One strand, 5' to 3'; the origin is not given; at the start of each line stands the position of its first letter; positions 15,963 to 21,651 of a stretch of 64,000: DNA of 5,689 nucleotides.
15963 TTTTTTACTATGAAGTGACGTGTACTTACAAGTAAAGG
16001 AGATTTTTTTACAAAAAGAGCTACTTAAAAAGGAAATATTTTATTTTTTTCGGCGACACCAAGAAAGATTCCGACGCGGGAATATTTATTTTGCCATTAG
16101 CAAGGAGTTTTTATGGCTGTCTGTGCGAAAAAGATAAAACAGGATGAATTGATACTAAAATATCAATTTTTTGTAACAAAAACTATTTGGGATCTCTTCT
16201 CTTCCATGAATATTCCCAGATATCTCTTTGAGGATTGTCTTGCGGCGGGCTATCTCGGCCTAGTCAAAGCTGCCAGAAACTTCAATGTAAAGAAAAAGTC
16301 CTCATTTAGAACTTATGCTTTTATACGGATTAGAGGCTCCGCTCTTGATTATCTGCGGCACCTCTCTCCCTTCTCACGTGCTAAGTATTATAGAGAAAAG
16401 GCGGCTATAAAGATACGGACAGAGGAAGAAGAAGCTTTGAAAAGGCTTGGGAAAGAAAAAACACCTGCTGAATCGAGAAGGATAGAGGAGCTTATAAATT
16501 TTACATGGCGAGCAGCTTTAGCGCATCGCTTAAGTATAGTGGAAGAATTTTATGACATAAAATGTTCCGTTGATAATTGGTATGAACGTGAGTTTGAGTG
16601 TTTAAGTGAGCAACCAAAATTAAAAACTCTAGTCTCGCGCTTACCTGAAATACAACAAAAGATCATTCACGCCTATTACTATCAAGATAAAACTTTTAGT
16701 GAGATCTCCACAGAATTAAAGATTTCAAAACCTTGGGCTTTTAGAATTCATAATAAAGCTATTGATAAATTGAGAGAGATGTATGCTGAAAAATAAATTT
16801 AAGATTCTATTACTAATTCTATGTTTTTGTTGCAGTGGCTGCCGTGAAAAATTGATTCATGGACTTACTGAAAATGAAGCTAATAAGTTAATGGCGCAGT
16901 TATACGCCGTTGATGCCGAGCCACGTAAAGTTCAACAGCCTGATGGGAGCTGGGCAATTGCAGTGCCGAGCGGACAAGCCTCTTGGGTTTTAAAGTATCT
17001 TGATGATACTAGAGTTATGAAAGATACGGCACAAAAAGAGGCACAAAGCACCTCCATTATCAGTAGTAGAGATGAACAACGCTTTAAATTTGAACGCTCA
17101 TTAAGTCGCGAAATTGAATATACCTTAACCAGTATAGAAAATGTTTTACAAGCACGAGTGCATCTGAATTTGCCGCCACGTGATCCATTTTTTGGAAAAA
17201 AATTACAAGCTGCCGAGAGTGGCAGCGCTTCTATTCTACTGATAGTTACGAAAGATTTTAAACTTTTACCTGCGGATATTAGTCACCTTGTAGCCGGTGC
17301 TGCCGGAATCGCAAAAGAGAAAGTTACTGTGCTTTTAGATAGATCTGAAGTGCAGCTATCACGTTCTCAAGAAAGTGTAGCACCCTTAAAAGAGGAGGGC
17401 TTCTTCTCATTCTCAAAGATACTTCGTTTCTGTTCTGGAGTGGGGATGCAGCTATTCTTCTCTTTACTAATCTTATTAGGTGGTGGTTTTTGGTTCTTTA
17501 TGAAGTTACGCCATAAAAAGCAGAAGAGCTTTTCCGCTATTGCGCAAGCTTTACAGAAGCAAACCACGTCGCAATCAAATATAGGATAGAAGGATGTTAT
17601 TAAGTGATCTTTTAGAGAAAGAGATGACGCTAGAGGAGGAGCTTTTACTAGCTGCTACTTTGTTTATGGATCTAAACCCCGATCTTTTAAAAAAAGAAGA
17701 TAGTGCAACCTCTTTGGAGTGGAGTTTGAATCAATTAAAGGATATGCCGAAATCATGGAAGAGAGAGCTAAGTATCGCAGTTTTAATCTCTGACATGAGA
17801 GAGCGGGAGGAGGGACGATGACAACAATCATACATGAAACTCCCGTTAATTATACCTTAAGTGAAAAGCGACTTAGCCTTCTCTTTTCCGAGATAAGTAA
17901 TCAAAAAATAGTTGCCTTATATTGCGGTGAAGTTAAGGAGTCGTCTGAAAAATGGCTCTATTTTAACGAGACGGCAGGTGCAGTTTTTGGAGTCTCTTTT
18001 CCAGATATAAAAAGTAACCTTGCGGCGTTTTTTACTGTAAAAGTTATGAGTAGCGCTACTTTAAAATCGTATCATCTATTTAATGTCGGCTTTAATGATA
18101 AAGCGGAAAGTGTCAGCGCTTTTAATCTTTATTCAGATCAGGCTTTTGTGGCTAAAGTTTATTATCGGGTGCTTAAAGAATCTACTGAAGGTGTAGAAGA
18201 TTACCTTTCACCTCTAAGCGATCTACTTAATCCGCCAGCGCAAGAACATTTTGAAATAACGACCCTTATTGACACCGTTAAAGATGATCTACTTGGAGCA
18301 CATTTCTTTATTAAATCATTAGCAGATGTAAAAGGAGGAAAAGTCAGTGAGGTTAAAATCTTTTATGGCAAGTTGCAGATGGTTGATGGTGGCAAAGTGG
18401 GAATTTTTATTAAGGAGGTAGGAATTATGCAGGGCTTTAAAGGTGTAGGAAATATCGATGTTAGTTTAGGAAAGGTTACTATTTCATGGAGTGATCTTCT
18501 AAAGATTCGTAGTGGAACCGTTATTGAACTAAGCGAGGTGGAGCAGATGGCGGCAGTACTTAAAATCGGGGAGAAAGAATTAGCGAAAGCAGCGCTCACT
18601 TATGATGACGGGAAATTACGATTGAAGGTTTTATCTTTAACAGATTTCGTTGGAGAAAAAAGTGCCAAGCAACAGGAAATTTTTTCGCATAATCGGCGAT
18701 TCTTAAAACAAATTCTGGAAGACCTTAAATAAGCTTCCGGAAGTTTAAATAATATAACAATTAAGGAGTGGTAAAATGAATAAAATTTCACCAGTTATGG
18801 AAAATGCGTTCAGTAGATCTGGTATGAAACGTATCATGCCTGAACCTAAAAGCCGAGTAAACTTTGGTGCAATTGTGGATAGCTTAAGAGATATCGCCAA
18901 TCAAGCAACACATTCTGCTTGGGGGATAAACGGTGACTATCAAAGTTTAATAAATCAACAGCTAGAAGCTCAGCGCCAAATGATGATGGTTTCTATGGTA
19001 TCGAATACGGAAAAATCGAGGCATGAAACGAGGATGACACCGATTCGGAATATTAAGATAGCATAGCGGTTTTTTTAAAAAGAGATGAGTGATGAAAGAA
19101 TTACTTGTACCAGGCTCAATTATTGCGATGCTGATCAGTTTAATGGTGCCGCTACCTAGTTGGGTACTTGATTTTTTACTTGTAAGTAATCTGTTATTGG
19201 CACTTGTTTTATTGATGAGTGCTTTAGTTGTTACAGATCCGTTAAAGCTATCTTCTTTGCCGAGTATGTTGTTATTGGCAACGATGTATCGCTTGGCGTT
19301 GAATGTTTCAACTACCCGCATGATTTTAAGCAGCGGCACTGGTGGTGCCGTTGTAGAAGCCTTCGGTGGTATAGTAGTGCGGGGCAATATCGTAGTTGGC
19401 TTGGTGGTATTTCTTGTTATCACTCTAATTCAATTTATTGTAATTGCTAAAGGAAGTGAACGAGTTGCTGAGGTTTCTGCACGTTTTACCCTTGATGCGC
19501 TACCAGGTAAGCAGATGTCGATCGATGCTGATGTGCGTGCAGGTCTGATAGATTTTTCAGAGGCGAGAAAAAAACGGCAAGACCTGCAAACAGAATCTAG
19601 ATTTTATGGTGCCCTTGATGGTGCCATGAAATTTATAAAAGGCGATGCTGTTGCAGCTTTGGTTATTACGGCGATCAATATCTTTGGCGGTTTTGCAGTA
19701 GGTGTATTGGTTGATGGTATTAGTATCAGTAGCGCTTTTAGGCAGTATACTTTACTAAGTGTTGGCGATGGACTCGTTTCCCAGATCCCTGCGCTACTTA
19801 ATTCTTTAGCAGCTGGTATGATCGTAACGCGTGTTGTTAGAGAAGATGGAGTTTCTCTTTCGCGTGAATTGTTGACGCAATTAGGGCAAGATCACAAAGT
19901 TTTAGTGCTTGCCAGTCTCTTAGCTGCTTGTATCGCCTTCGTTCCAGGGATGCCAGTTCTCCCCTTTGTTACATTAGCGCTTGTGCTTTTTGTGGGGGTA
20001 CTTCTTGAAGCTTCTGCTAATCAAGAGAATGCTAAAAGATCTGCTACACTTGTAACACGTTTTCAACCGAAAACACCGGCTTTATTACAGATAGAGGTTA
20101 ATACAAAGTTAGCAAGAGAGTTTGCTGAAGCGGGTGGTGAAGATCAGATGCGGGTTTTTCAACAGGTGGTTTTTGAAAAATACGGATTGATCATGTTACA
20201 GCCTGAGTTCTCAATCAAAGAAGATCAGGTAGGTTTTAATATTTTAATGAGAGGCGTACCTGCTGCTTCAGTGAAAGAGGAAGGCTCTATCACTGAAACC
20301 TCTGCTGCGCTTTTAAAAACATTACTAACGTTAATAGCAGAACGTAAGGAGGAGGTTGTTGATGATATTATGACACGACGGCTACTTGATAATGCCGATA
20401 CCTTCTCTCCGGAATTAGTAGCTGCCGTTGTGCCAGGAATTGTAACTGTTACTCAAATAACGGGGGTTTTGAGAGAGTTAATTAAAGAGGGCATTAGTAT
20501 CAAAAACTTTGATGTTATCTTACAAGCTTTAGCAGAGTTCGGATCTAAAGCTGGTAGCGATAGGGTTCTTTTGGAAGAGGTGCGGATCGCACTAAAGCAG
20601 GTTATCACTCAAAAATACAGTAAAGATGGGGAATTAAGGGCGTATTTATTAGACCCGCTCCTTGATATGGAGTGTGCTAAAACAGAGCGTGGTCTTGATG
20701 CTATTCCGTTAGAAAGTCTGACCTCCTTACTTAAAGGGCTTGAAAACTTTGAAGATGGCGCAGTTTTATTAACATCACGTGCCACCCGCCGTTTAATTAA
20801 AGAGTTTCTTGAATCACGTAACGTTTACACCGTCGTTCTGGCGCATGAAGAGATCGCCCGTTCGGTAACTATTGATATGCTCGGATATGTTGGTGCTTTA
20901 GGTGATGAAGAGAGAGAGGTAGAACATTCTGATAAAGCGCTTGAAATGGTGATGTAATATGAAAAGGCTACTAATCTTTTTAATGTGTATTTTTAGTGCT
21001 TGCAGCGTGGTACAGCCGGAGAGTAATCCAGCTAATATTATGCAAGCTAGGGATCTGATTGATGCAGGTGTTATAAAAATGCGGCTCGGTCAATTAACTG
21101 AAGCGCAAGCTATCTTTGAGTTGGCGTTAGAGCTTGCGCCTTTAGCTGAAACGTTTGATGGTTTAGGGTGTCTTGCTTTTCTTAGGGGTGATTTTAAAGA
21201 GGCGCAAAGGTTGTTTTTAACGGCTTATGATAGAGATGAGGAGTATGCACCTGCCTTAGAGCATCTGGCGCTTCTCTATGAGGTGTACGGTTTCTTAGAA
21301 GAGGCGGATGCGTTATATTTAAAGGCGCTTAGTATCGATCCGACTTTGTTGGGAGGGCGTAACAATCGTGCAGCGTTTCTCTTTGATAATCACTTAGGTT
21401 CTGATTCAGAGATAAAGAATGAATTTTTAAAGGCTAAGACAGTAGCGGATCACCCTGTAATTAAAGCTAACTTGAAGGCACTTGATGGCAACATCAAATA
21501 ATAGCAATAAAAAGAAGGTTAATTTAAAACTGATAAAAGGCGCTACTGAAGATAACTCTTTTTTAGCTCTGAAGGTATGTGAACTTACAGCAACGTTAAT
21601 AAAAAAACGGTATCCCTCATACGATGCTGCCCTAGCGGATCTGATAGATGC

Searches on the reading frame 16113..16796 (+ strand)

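Call 66: search_protein_families(library=ncbifam, proteins=[window:16113-16796:+], max_evalue=0.00001)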
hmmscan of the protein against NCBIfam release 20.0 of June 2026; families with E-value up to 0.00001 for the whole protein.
window:16113-16796:+ (227 aa): 23 families
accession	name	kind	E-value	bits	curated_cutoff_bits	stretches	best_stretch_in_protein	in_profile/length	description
TIGR02479.1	FliA_WhiG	subfamily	3e-24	86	189.6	1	13-223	1-222/224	FliA/WhiG family RNA polymerase sigma factor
NF005413.0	PRK06986.1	subfamily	2.4e-23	83.2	201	1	5-226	10-238/241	RNA polymerase sigma factor FliA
TIGR02937.1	sigma70-ECF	superfamily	1.7e-22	79.8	42.9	1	11-223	4-164/165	sigma-70 family RNA polymerase sigma factor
NF004935.0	PRK06288.1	equivalog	2.3e-19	70.1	343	1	10-225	35-263/270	RNA polymerase sigma factor WhiG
TIGR02980.1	SigBFG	subfamily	1.8e-17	63.8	234.35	1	10-223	5-225/227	SigB/SigF/SigG family RNA polymerase sigma factor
NF005809.0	PRK07670.1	equivalog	3e-16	59.7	326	1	10-224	25-250/255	FliA/WhiG family RNA polymerase sigma factor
TIGR02885.1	spore_sigF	equivalog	1.1e-13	51.6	321.45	1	25-222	24-229/231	RNA polymerase sporulation sigma factor SigF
NF004572.0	PRK05911.1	equivalog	4e-13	49.3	378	1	9-222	24-251/257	RNA polymerase sigma factor sigma-28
NF004052.0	PRK05572.1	subfamily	1.4e-12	47.7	311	1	36-223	56-249/252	SigF/SigG family RNA polymerase sporulation sigma factor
NF006071.0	PRK08215.1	equivalog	1.7e-12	47.5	372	1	40-223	65-256/258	RNA polymerase sporulation sigma factor SigG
NF009091.0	PRK12427.1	equivalog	7.7e-11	42.1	339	1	45-224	51-231/233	FliA/WhiG family RNA polymerase sigma factor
TIGR02850.1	spore_sigG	equivalog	1.1e-10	41.4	457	1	40-222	62-252/254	RNA polymerase sporulation sigma factor SigG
NF005644.0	PRK07408.1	subfamily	1.3e-10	41.3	261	1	39-224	55-253/258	RNA polymerase sigma factor SigF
NF005248.0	PRK06759.1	equivalog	5.3e-10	39.2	133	0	148-223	78-153/156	RNA polymerase factor sigma-70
TIGR02985.1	Sig70_bacteroi1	subfamily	2.3e-09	37.7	126.4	1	154-222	92-160/162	RNA polymerase sigma-70 factor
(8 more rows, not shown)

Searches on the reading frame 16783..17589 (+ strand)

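Call 66: search_protein_families(library=ncbifam, proteins=[window:16783-17589:+], max_evalue=0.00001)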
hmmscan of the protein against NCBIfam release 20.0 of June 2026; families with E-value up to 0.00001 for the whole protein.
window:16783-17589:+ (268 aa): 3 families
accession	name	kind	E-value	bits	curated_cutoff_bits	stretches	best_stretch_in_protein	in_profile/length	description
TIGR02544.1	III_secr_YscJ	equivalog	2.3e-23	82.9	161.95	1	7-189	4-189/193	type III secretion system inner membrane ring lipoprotein SctJ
NF011852.0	PRK15324.1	equivalog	3.7e-09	36.4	261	1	1-192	1-195/252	EscJ/YscJ/HrcJ family type III secretion inner membrane ring protein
TIGR00206.1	fliF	equivalog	3.8e-07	29.4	129.75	1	98-183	127-212/555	flagellar basal-body MS-ring/collar protein FliF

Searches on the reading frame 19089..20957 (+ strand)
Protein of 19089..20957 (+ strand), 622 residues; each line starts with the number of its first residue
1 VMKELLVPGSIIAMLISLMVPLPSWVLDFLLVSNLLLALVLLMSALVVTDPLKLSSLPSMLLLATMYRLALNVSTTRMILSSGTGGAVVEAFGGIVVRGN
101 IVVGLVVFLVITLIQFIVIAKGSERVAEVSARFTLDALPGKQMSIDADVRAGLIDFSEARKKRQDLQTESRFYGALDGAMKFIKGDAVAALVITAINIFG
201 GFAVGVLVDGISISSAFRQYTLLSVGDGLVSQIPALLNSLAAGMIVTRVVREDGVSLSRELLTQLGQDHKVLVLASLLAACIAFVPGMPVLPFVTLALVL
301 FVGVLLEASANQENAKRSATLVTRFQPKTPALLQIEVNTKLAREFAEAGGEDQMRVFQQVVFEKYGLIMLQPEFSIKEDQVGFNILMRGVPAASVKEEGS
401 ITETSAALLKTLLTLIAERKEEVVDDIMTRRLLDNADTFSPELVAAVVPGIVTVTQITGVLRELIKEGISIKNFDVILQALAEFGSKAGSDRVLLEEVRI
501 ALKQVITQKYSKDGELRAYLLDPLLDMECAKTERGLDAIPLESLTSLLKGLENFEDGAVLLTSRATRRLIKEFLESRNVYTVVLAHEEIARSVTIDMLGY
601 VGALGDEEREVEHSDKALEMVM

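Call 54: search_protein_families(library=pfam, proteins=[window:19089-20957:+], max_evalue=0.001)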
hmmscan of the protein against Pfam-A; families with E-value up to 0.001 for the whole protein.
window:19089-20957:+ (622 aa): 1 family
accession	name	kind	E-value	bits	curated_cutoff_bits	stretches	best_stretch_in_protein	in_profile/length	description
PF00771.25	FHIPEP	-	3.5e-159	531.8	29.1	2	15-369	2-372/657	FHIPEP family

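Call 66: search_protein_families(library=ncbifam, proteins=[window:19089-20957:+], max_evalue=0.00001)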
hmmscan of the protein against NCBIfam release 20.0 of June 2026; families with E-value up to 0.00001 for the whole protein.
window:19089-20957:+ (622 aa): 5 families
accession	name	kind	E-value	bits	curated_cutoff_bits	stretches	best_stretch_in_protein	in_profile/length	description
TIGR01399.1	hrcV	equivalog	4.5e-152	507.9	692.25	2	5-325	5-327/677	type III secretion system export apparatus subunit SctV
TIGR01398.1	FlhA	equivalog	6.9e-145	484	772.1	2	3-318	2-321/678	flagellar biosynthesis protein FlhA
NF011865.0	PRK15337.1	equivalog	9.5e-133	444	800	2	4-319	14-328/686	EscV/YscV/HrcV family type III secretion system export apparatus protein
NF009363.0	PRK12720.1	equivalog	1.2e-124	417.3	993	2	12-378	27-393/683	EscV/YscV/HrcV family type III secretion system export apparatus protein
NF004571.0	PRK05910.1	equivalog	6.3e-79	266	670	1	12-601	17-577/584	type III secretion system protein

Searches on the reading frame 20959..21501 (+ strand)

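Call 54: search_protein_families(library=pfam, proteins=[window:20959-21501:+], max_evalue=0.001)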
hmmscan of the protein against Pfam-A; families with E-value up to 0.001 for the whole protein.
window:20959-21501:+ (180 aa): 8 families
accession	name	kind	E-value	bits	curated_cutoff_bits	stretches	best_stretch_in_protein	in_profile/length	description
PF07719.23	TPR_2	-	6.8e-12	45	27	0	98-129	2-33/34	Tetratricopeptide repeat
PF13424.12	TPR_12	-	1.2e-09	38.7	30.1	1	37-95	10-77/77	Tetratricopeptide repeat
PF13181.12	TPR_8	-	2e-09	37.3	25.7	0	36-61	7-32/34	Tetratricopeptide repeat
PF00515.34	TPR_1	-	1.7e-06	28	27.8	0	98-129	2-33/34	Tetratricopeptide repeat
PF13428.12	TPR_14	-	4e-05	24.3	23.5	0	35-63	6-34/44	Tetratricopeptide repeat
PF13432.12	TPR_16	-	0.00011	23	32.7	0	69-129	3-63/65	Tetratricopeptide repeat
PF14559.12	TPR_19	-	0.00043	21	25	0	74-128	2-56/68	Tetratricopeptide repeat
PF13431.12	TPR_17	-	0.00079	20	24.4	0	119-144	1-26/34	Tetratricopeptide repeat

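Call 66: search_protein_families(library=ncbifam, proteins=[window:20959-21501:+], max_evalue=0.00001)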
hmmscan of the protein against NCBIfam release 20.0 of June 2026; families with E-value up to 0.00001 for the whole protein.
window:20959-21501:+ (180 aa): 1 family
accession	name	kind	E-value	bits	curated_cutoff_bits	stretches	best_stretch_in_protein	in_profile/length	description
TIGR02521.1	type_IV_pilW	equivalog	8.9e-10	38.5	154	1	76-145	44-113/234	type IV pilus biogenesis/stability protein PilW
